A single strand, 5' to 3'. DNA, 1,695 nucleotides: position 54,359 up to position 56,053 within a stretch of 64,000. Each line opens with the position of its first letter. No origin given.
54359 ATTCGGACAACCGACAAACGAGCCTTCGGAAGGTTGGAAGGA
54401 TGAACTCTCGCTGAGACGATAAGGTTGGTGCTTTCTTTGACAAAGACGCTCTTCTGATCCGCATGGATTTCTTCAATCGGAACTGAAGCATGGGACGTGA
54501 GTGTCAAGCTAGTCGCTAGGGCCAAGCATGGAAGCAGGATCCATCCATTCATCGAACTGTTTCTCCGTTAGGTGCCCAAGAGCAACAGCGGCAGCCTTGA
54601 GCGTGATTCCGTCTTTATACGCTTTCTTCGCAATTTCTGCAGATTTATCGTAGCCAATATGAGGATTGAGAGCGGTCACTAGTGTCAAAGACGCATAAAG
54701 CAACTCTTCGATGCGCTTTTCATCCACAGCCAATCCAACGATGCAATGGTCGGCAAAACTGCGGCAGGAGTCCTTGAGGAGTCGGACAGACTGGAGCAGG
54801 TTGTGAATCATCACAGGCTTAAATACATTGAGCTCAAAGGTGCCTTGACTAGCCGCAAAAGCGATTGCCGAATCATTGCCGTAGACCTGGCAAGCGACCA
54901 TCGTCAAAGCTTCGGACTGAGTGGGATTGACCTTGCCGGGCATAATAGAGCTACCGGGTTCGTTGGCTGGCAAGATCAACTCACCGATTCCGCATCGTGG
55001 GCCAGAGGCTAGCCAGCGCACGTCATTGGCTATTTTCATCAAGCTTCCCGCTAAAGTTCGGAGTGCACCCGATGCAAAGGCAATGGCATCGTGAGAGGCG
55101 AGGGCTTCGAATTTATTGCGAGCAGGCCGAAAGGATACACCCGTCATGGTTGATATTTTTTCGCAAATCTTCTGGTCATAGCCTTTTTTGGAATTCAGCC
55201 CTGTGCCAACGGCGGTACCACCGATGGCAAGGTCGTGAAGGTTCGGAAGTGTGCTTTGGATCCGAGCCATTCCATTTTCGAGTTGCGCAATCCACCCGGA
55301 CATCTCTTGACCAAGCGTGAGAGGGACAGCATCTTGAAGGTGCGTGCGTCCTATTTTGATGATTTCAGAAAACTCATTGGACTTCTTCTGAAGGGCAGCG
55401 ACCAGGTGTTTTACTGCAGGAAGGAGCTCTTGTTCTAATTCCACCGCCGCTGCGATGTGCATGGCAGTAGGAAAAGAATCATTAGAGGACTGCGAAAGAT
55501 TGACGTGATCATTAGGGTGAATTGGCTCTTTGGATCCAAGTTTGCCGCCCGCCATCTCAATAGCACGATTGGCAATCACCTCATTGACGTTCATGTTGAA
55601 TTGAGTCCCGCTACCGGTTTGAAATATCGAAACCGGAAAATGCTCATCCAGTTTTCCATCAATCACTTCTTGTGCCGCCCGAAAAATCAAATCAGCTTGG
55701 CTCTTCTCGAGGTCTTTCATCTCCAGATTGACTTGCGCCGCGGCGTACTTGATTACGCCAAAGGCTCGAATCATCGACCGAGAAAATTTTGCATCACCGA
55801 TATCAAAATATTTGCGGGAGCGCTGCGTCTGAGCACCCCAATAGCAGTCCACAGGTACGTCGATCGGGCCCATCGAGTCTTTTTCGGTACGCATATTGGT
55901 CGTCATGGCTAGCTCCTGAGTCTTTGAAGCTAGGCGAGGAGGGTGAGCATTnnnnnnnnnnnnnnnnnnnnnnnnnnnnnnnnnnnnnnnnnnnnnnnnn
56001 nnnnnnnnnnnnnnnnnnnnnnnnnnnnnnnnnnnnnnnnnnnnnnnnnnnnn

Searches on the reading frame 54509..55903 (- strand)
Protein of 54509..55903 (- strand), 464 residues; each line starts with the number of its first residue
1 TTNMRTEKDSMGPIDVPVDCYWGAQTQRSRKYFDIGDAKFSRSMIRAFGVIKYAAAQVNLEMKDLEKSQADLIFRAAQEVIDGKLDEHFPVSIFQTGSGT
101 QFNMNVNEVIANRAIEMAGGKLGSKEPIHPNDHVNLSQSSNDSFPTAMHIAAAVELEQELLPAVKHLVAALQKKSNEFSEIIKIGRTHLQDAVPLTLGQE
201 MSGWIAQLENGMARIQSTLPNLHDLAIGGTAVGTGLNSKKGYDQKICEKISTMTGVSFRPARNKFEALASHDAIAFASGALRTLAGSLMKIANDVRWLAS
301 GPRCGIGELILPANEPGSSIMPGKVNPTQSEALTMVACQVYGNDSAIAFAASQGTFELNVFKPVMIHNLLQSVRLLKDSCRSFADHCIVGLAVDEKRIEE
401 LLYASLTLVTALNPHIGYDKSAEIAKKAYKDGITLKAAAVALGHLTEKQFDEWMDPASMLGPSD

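Call 69: list_cluster_members(proteins=[window:54509-55903:-, window:9448-10959:+, window:10959-12467:+, window:21963-23273:+, window:24258-25442:+, window:26834-28471:+, window:16145-17434:-, window:28899-29960:+, window:23297-24238:+, window:12651-13463:+])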
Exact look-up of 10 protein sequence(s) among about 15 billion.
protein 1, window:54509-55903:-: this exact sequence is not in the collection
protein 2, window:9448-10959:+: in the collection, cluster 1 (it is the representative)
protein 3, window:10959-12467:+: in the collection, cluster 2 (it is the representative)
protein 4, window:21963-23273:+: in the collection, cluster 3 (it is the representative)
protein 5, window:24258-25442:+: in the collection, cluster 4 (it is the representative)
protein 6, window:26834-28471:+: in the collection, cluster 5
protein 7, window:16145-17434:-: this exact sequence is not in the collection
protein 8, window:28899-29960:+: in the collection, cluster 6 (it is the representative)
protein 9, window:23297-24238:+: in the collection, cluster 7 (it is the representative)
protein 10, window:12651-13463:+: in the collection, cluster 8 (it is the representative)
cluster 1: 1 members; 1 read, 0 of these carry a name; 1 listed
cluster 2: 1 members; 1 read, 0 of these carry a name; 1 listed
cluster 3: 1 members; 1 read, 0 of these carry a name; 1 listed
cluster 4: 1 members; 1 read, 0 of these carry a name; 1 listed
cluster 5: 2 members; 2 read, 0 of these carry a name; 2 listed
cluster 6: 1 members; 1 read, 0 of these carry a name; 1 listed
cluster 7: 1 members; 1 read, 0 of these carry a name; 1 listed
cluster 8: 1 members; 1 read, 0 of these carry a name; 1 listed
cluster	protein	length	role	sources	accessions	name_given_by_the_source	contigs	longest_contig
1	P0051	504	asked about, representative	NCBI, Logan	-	-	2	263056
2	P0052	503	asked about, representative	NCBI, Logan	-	-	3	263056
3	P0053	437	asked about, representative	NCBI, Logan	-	-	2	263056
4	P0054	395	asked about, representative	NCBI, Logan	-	-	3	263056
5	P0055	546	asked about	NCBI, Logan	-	-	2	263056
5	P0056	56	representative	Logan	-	-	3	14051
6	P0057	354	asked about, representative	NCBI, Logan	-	-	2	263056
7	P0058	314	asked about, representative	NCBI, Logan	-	-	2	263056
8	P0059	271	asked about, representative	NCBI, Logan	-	-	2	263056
